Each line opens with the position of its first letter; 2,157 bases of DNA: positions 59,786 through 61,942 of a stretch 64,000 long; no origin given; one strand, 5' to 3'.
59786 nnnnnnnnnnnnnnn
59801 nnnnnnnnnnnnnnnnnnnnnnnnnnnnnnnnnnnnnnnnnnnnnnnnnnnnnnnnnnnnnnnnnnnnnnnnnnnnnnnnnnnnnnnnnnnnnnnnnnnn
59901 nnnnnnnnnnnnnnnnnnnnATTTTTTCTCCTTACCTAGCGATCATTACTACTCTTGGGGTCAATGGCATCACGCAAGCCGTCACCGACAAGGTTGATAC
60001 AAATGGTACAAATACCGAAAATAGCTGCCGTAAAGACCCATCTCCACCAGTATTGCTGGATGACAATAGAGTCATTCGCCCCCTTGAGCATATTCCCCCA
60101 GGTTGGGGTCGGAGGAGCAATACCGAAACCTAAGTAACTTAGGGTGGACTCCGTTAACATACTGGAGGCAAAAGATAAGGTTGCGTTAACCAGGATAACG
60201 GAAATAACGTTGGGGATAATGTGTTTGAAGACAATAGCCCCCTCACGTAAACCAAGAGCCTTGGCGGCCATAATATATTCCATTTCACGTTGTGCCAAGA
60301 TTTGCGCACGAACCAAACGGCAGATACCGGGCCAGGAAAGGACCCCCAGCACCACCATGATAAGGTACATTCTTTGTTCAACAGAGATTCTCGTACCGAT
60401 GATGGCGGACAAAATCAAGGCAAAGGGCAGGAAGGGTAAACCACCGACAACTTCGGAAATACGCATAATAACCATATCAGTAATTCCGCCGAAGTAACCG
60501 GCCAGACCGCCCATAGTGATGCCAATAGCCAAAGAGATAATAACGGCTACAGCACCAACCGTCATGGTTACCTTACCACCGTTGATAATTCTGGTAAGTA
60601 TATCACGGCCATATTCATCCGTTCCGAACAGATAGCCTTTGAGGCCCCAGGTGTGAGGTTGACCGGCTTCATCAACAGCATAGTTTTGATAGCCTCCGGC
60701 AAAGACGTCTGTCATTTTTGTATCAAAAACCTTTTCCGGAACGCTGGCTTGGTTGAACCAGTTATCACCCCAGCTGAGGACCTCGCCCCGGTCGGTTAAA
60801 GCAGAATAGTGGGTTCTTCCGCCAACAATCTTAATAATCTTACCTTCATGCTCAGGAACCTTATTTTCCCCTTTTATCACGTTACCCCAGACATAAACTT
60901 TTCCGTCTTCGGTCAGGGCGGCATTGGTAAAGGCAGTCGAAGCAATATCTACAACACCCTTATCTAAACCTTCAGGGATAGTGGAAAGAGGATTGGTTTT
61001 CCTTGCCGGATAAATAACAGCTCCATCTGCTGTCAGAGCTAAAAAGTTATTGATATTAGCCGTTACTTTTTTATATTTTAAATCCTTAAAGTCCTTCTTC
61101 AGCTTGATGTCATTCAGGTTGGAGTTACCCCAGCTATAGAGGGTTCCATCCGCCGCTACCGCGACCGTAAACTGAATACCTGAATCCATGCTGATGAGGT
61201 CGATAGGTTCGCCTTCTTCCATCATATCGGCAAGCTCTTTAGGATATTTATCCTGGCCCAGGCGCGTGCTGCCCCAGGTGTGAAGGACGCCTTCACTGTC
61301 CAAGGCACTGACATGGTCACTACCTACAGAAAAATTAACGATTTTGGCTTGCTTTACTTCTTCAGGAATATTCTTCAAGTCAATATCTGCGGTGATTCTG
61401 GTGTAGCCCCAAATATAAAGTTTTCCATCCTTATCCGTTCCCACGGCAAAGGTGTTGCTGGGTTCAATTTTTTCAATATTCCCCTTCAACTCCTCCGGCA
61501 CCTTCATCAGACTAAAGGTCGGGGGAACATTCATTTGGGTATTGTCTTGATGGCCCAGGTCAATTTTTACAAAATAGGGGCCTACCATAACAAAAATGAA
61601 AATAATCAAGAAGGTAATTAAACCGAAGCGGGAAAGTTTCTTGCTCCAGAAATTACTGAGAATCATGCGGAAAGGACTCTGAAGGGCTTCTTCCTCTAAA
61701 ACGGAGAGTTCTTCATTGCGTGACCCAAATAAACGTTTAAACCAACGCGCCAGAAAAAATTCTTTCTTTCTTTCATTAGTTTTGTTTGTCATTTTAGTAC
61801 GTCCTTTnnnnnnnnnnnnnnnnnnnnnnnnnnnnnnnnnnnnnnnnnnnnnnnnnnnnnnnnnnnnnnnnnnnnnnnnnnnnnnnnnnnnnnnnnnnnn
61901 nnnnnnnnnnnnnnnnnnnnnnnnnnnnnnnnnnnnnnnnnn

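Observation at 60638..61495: Seven-bladed RCC1-like beta-propeller inserted into the first external loop of an OppC-type permease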

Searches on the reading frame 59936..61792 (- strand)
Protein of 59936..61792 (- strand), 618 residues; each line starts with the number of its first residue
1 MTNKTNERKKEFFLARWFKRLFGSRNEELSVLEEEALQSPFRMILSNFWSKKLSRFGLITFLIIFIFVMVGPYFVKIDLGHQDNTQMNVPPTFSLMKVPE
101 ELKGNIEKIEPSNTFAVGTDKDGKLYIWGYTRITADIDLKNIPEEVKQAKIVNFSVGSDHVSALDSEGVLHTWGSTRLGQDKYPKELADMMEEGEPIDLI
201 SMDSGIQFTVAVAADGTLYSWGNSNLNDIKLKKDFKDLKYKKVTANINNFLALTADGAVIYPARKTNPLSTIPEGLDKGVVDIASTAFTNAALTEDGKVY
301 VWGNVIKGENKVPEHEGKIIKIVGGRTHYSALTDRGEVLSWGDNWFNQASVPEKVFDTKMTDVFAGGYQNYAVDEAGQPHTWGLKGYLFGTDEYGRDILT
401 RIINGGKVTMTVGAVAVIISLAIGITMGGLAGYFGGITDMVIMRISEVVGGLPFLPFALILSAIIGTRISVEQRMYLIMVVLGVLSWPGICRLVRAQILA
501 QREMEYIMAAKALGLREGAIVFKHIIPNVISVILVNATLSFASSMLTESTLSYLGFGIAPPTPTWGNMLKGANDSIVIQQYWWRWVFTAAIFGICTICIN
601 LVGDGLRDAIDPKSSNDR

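Call 3: search_protein_families(library=pfam, proteins=[window:59936-61792:-], max_evalue=0.01)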
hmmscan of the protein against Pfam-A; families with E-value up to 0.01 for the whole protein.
window:59936-61792:- (618 aa): 4 families
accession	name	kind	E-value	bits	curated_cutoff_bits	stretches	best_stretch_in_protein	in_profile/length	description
PF25390.1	WD40_RLD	-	1.3e-34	120.6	150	2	79-304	63-324/363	RCC1-like domain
PF00528.27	BPD_transp_1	-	1.4e-30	106.8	26.4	1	424-613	1-181/184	Binding-protein-dependent transport system inner membrane component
PF13540.12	RCC1_2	-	1.2e-23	82.7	22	3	280-304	1-25/30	Regulator of chromosome condensation (RCC1) repeat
PF12911.12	OppC_N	-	3.9e-07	30.3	23.9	1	39-91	1-53/53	N-terminal TM domain of oligopeptide transport permease C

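Call 4: search_protein_families(library=ncbifam, proteins=[window:59936-61792:-], max_evalue=0.01)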
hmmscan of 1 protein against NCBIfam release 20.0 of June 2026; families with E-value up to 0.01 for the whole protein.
window:59936-61792:- (618 aa): 27 families (the best 25 are shown)
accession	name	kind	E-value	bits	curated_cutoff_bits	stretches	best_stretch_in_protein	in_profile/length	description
NF045476.1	Opp4C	equivalog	3.8e-89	298.6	350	1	386-613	56-278/278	oligopeptide ABC transporter permease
NF045475.1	Opp3C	equivalog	4.6e-60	203.5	450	2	385-613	106-326/328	oligopeptide ABC transporter permease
NF045474.1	Opp2C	equivalog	5.2e-59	199.7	300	1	386-611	19-236/236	nickel transporter permease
NF011935.0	PRK15406.1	equivalog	2e-52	178.9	433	1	386-614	81-301/302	oligopeptide ABC transporter permease OppC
NF045473.1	Opp1C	equivalog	1.2e-51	175.7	350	1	386-613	47-266/267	nickel/cobalt ABC transporter permease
NF008160.0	PRK10913.1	equivalog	1.7e-50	172.2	483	1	383-613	75-297/300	dipeptide ABC transporter permease DppC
NF011662.0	PRK15082.1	equivalog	6.2e-50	170.3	484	1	387-614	81-300/303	glutathione ABC transporter permease GsiD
TIGR02790.1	nickel_nikC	equivalog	1.6e-47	162.3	358.45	1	387-611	42-258/258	nickel ABC transporter permease subunit NikC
NF007738.0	PRK10417.1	equivalog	1.1e-44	153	335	1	387-615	52-272/277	nickel ABC transporter permease subunit NikC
NF007376.0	PRK09881.1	equivalog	1.1e-43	149.3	434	1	388-615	75-294/298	D,D-dipeptide ABC transporter permease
NF047573.1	opine_perm_CntC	exception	7.2e-39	133.8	440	1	386-613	51-270/271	staphylopine uptake ABC transporter permease subunit CntC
NF043080.1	MMSYN1_0166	equivalog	1.4e-36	126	370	1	382-614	78-305/307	oligopeptide ABC transporter permease OppC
NF011596.0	PRK15021.1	subfamily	8.6e-32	110.5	439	1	370-613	106-338/341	microcin C ABC transporter permease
NF011691.0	PRK15111.1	equivalog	1.4e-30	106.9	379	1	383-611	72-292/296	putrescine export ABC transporter permease SapC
NF045470.1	Opp2B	equivalog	1.5e-09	37.5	350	1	395-613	80-298/300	nickel ABC transporter permease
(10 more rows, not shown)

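Call 6: find_homologous_proteins(query=window:59936-61792:-)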
Query window:59936-61792:- (618 aa): 1825 proteins with E <= 0.001 among 8000 candidates; the best 120 are listed.
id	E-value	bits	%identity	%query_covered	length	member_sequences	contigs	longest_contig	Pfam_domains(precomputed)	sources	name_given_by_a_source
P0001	0.0e+0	1376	98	100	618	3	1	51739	PF00528.28,PF13540.13,PF12911.13,PF25390.2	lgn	-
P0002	0.0e+0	1032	73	98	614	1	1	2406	PF00528.28,PF13540.13,PF25384.2,PF12911.13,PF25390.2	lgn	-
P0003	0.0e+0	1019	71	99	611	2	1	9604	PF00528.28,PF13540.13,PF12911.13,PF25390.2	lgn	-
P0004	1.7e-298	1009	71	100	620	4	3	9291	PF00415.25,PF00528.28,PF13540.13,PF12911.13,PF25390.2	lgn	-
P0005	1.9e-290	983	70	99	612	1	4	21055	PF00528.28,PF13540.13,PF12911.13,PF25390.2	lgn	-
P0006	2.9e-290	982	69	99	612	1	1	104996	PF00528.28,PF13540.13,PF12911.13,PF25390.2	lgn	-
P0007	7.7e-290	981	69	99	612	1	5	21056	PF00528.28,PF13540.13,PF12911.13,PF25390.2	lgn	-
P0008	2.3e-288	976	68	99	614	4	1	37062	PF00415.25,PF00528.28,PF13540.13,PF12911.13,PF25390.2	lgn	-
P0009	5.2e-282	955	74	90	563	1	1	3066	PF00528.28,PF13540.13,PF25384.2,PF25390.2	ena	-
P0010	1.1e-279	947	66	99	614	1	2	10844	PF00415.25,PF00528.28,PF13540.13,PF12911.13,PF25390.2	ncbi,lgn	-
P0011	1.2e-279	947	67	99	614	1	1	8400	PF00415.25,PF00528.28,PF13540.13,PF12911.13,PF25390.2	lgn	-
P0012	3.1e-276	936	67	98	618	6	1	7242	PF00528.28,PF13540.13,PF12911.13,PF25390.2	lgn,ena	-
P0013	2.3e-275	933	66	100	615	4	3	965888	PF00528.28,PF13540.13,PF12911.13,PF25390.2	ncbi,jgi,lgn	ncbi:MAG: ABC transporter permease subunit [Christensenellales bacterium]|jgi:peptide/nickel transpo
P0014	3.5e-275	932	67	98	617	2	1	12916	PF00528.28,PF13540.13,PF12911.13,PF25390.2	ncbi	-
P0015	7.3e-274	928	65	99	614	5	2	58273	PF00528.28,PF13540.13,PF12911.13,PF25390.2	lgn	-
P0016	8.7e-274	928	66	100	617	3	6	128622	PF00528.28,PF13540.13,PF12911.13,PF25390.2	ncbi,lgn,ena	-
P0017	9.0e-274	928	64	99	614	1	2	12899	PF00415.25,PF00528.28,PF13540.13,PF12911.13,PF25390.2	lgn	-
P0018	9.5e-274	927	65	100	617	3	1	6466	PF00415.25,PF00528.28,PF13540.13,PF12911.13,PF25390.2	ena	-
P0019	8.0e-273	924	65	100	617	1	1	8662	PF00528.28,PF13540.13,PF12911.13,PF25390.2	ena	-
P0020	1.3e-272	924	64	99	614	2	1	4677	PF00415.25,PF00528.28,PF13540.13,PF12911.13,PF25390.2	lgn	-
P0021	6.4e-272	921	66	100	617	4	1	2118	PF00528.28,PF13540.13,PF12911.13,PF25390.2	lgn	-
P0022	1.4e-271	920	65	100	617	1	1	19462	PF00528.28,PF13540.13,PF12911.13,PF25390.2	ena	-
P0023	1.6e-271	920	65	100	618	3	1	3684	PF00528.28,PF13540.13,PF12911.13,PF25390.2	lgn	-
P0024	2.1e-271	920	65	100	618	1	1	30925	PF00415.25,PF00528.28,PF13540.13,PF12911.13,PF25390.2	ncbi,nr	ncbi:MAG: ABC transporter permease subunit [Eubacteriales bacterium]|nr:ABC transporter permease sub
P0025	3.0e-270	916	66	99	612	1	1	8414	PF00415.25,PF00528.28,PF13540.13,PF12911.13,PF25390.2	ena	-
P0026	1.3e-269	914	64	100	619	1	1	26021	PF00415.25,PF00528.28,PF13540.13,PF12911.13,PF25390.2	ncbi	-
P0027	1.4e-269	914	66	99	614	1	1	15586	PF00415.25,PF00528.28,PF13540.13,PF12911.13,PF25390.2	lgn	-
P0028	1.4e-269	914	65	100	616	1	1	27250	PF00415.25,PF00528.28,PF13540.13,PF12911.13,PF25390.2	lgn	-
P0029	4.4e-268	909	64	100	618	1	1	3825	PF00528.28,PF13540.13,PF12911.13,PF25390.2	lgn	-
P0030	1.0e-267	908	62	100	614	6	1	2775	PF00415.25,PF00528.28,PF13540.13,PF12911.13,PF25390.2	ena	-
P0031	5.3e-267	905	63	100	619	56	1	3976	PF00415.25,PF00528.28,PF13540.13,PF12911.13,PF25390.2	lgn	-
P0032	1.3e-266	904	65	99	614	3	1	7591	PF00415.25,PF00528.28,PF13540.13,PF12911.13,PF25390.2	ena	-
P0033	7.8e-266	901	64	100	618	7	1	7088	PF00415.25,PF00528.28,PF13540.13,PF12911.13,PF25390.2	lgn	-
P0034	2.1e-264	897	63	100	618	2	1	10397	PF00528.28,PF13540.13,PF12911.13,PF25390.2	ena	-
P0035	2.5e-264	896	63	99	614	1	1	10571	PF00415.25,PF00528.28,PF13540.13,PF12911.13,PF25390.2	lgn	-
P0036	3.5e-264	896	63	99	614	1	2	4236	PF00528.28,PF13540.13,PF12911.13,PF25390.2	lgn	-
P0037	1.4e-263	894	63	98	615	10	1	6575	PF00415.25,PF00528.28,PF13540.13,PF12911.13,PF25390.2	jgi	-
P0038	2.2e-263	893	63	100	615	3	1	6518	PF00415.25,PF00528.28,PF13540.13,PF12911.13,PF25390.2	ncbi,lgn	-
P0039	2.9e-262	890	62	99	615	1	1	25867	PF00415.25,PF00528.28,PF13540.13,PF12911.13,PF25390.2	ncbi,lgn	-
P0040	2.2e-260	883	62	99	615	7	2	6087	PF00415.25,PF00528.28,PF13540.13,PF25390.2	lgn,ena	-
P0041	2.4e-260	883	62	99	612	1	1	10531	PF00528.28,PF13540.13,PF25390.2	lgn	-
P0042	6.3e-260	882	63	100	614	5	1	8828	PF00528.28,PF13540.13,PF12911.13,PF25390.2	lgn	-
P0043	5.1e-259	879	62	100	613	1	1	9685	PF00415.25,PF00528.28,PF13540.13,PF25390.2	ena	-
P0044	5.1e-259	879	62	100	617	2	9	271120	PF00415.25,PF00528.28,PF13540.13,PF12911.13,PF25390.2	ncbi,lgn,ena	-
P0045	6.1e-259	879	61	100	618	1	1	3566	PF00528.28,PF13540.13,PF12911.13,PF25390.2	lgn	-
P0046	2.5e-258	877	61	100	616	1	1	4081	PF00415.25,PF00528.28,PF13540.13,PF12911.13,PF25390.2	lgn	-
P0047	1.1e-256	871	62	99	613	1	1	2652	PF00415.25,PF00528.28,PF13540.13,PF25390.2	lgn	-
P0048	7.6e-256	868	61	100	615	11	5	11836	PF00528.28,PF13540.13,PF25390.2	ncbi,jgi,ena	-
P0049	1.0e-255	868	61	100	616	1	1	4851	PF00528.28,PF13540.13,PF12911.13,PF25390.2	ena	-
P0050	9.3e-255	865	61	99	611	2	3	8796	PF00415.25,PF00528.28,PF13540.13,PF12911.13,PF25390.2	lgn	-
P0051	1.0e-254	865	60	100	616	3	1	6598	PF00528.28,PF13540.13,PF12911.13,PF25390.2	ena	-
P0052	3.7e-254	863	61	99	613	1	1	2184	PF00415.25,PF00528.28,PF13540.13,PF25390.2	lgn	-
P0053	4.2e-254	863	60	99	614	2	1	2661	PF00528.28,PF13540.13,PF25390.2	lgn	-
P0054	7.1e-254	862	60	99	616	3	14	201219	PF00528.28,PF13540.13,PF12911.13,PF25390.2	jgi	-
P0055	7.2e-254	862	62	97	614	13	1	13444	PF00415.25,PF00528.28,PF13540.13,PF12911.13,PF25390.2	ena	-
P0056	1.9e-253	860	63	97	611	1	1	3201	PF00528.28,PF13540.13,PF12911.13,PF25390.2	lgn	-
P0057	2.4e-253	860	60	99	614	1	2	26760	PF00528.28,PF13540.13,PF25390.2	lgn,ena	-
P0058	9.0e-253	858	63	97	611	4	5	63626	PF00528.28,PF13540.13,PF12911.13,PF25390.2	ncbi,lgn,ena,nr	ncbi:MAG: ABC transporter permease subunit [Oscillospiraceae bacterium]|nr:ABC transporter permease 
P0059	2.6e-252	857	62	97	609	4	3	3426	PF00528.28,PF13540.13,PF12911.13,PF25390.2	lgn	-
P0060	4.7e-252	856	61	99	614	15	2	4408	PF00415.25,PF00528.28,PF13540.13,PF12911.13,PF25390.2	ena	-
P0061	6.8e-252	855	60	99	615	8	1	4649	PF00415.25,PF00528.28,PF13540.13,PF12911.13,PF25390.2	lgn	-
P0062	8.3e-252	855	60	99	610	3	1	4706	PF00415.25,PF00528.28,PF13540.13,PF12911.13,PF25390.2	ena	-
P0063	8.6e-252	855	60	99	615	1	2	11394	PF00528.28,PF13540.13,PF12911.13,PF25390.2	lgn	-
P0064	1.0e-251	855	62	99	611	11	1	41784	PF00415.25,PF00528.28,PF13540.13,PF12911.13,PF25390.2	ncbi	-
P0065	1.1e-251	855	62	97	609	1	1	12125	PF00415.25,PF00528.28,PF13540.13,PF12911.13,PF25390.2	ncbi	-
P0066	1.3e-251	854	60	100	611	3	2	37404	PF00528.28,PF13540.13,PF12911.13,PF25390.2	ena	-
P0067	1.7e-251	854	59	100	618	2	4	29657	PF00415.25,PF00528.28,PF13540.13,PF25390.2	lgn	-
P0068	1.8e-251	854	60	99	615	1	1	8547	PF00415.25,PF00528.28,PF13540.13,PF25390.2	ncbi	-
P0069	4.1e-251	853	62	97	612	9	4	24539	PF00415.25,PF00528.28,PF13540.13,PF12911.13,PF25390.2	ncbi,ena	-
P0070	1.6e-250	851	60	97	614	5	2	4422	PF00415.25,PF00528.28,PF13540.13,PF12911.13,PF25390.2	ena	-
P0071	2.0e-250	850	62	97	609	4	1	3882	PF00415.25,PF00528.28,PF13540.13,PF12911.13,PF25390.2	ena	-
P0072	5.0e-250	849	62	97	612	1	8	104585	PF00528.28,PF13540.13,PF12911.13,PF25390.2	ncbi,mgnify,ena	mgnify:CR=1 FL=1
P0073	6.6e-250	849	60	99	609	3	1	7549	PF00528.28,PF13540.13,PF12911.13,PF25390.2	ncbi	-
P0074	7.4e-250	849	62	99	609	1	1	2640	PF00415.25,PF00528.28,PF13540.13,PF12911.13,PF25390.2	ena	-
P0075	8.3e-250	848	61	99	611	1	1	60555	PF00528.28,PF25047.1,PF13540.13,PF12911.13,PF25390.2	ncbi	-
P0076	1.4e-249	848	61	97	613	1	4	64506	PF00528.28,PF13540.13,PF12911.13,PF25390.2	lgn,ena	-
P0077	1.7e-249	847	62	99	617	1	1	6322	PF00415.25,PF00528.28,PF13540.13,PF25384.2,PF12911.13,PF25390.2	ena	-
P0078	2.5e-249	847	60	100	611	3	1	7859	PF00415.25,PF00528.28,PF13540.13,PF12911.13,PF25390.2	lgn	-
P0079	2.7e-249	847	61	99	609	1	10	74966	PF00415.25,PF00528.28,PF13540.13,PF12911.13,PF25390.2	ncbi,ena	-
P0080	2.8e-249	847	60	99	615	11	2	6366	PF00528.28,PF13540.13,PF25390.2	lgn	-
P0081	2.8e-249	847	62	97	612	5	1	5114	PF00528.28,PF13540.13,PF12911.13,PF25390.2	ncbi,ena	-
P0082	3.7e-249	846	61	99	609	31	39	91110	PF00528.28,PF13540.13,PF12911.13,PF25390.2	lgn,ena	-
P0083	5.1e-249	846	61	98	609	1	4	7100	PF00415.25,PF00528.28,PF13540.13,PF12911.13,PF25390.2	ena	-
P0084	7.4e-249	845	61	98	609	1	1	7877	PF00415.25,PF00528.28,PF13540.13,PF12911.13,PF25390.2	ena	-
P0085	7.5e-249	845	61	97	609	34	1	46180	PF00415.25,PF00528.28,PF13540.13,PF12911.13,PF25390.2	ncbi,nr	ncbi:MAG: ABC transporter permease subunit [Oscillospiraceae bacterium]|nr:ABC transporter permease 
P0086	1.2e-248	845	60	100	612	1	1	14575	PF00528.28,PF13540.13,PF12911.13,PF25390.2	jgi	-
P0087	1.3e-248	845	60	98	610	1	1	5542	PF00415.25,PF00528.28,PF13540.13,PF12911.13,PF25390.2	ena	-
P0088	1.3e-248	844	61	99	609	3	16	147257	PF00528.28,PF13540.13,PF12911.13,PF25390.2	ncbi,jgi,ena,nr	ncbi:MAG: ABC transporter permease subunit [Ruminococcaceae bacterium]|nr:ABC transporter permease s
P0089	1.6e-248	844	61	97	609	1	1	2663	PF00528.28,PF13540.13,PF12911.13,PF25390.2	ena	-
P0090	1.9e-248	844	60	99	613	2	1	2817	PF00528.28,PF13540.13,PF12911.13,PF25390.2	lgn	-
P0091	2.0e-248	844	60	97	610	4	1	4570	PF00528.28,PF13540.13,PF12911.13,PF25390.2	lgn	-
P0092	2.0e-248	844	61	99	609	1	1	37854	PF00528.28,PF13540.13,PF12911.13,PF25390.2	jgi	-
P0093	2.6e-248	843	61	97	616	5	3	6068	PF00415.25,PF00528.28,PF13540.13,PF12911.13,PF25390.2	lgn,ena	-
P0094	2.6e-248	843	61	99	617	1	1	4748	PF00528.28,PF13540.13,PF25384.2,PF12911.13,PF25390.2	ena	-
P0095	3.1e-248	843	60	98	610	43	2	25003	PF00415.25,PF00528.28,PF13540.13,PF12911.13,PF25390.2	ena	-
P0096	3.1e-248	843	61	99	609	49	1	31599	PF00528.28,PF13540.13,PF12911.13,PF25390.2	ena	-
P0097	4.7e-248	843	62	97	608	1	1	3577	PF00415.25,PF00528.28,PF13540.13,PF12911.13,PF25390.2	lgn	-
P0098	4.7e-248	843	61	98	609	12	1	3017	PF00528.28,PF13540.13,PF12911.13,PF25390.2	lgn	-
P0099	4.9e-248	843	60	99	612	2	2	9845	PF00528.28,PF13540.13,PF12911.13,PF25390.2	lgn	-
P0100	5.5e-248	842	59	100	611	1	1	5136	PF00528.28,PF25047.1,PF13540.13,PF12911.13,PF25390.2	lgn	-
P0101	6.0e-248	842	60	100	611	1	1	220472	PF00528.28,PF13540.13,PF12911.13,PF25390.2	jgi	-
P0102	6.4e-248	842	60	98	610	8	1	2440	PF00415.25,PF00528.28,PF13540.13,PF12911.13,PF25390.2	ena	-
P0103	6.5e-248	842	60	98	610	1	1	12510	PF00415.25,PF00528.28,PF13540.13,PF12911.13,PF25390.2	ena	-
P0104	7.7e-248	842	62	96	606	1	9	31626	PF00415.25,PF00528.28,PF13540.13,PF12911.13,PF25390.2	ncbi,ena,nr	ncbi:MAG: ABC transporter permease subunit [Firmicutes bacterium]|nr:ABC transporter permease subuni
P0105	7.8e-248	842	62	96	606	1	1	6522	PF00415.25,PF00528.28,PF13540.13,PF12911.13,PF25390.2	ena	-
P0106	9.2e-248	842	60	98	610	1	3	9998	PF00415.25,PF00528.28,PF13540.13,PF12911.13,PF25390.2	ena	-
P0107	1.9e-247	841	61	99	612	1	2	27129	PF00528.28,PF13540.13,PF12911.13,PF25390.2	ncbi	-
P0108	2.2e-247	840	60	98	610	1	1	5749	PF00415.25,PF00528.28,PF13540.13,PF12911.13,PF25390.2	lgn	-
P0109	2.2e-247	840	60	98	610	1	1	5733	PF00415.25,PF00528.28,PF13540.13,PF12911.13,PF25390.2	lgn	-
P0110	2.9e-247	840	59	99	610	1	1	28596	PF00528.28,PF13540.13,PF12911.13,PF25390.2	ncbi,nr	ncbi:MAG: ABC transporter permease subunit [Lachnospiraceae bacterium]|nr:ABC transporter permease s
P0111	3.0e-247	840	61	98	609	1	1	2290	PF00528.28,PF13540.13,PF12911.13,PF25390.2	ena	-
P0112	3.9e-247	840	61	98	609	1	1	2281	PF00528.28,PF13540.13,PF12911.13,PF25390.2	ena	-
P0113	4.6e-247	839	61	99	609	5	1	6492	PF00528.28,PF13540.13,PF12911.13,PF25390.2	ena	-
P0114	4.7e-247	839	62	96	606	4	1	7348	PF00415.25,PF00528.28,PF13540.13,PF12911.13,PF25390.2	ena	-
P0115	4.9e-247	839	60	98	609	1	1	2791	PF00415.25,PF00528.28,PF13540.13,PF12911.13,PF25390.2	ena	-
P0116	5.0e-247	839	62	96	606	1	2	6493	PF00415.25,PF00528.28,PF13540.13,PF12911.13,PF25390.2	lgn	-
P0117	5.1e-247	839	62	96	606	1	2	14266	PF00415.25,PF00528.28,PF13540.13,PF12911.13,PF25390.2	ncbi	-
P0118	5.4e-247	839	61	97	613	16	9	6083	PF00528.28,PF13540.13,PF12911.13,PF25390.2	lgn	-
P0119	5.5e-247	839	61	99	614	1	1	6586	PF00415.25,PF00528.28,PF13540.13,PF12911.13,PF25390.2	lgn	-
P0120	6.2e-247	839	60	100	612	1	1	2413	PF00528.28,PF13540.13,PF12911.13,PF25390.2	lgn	-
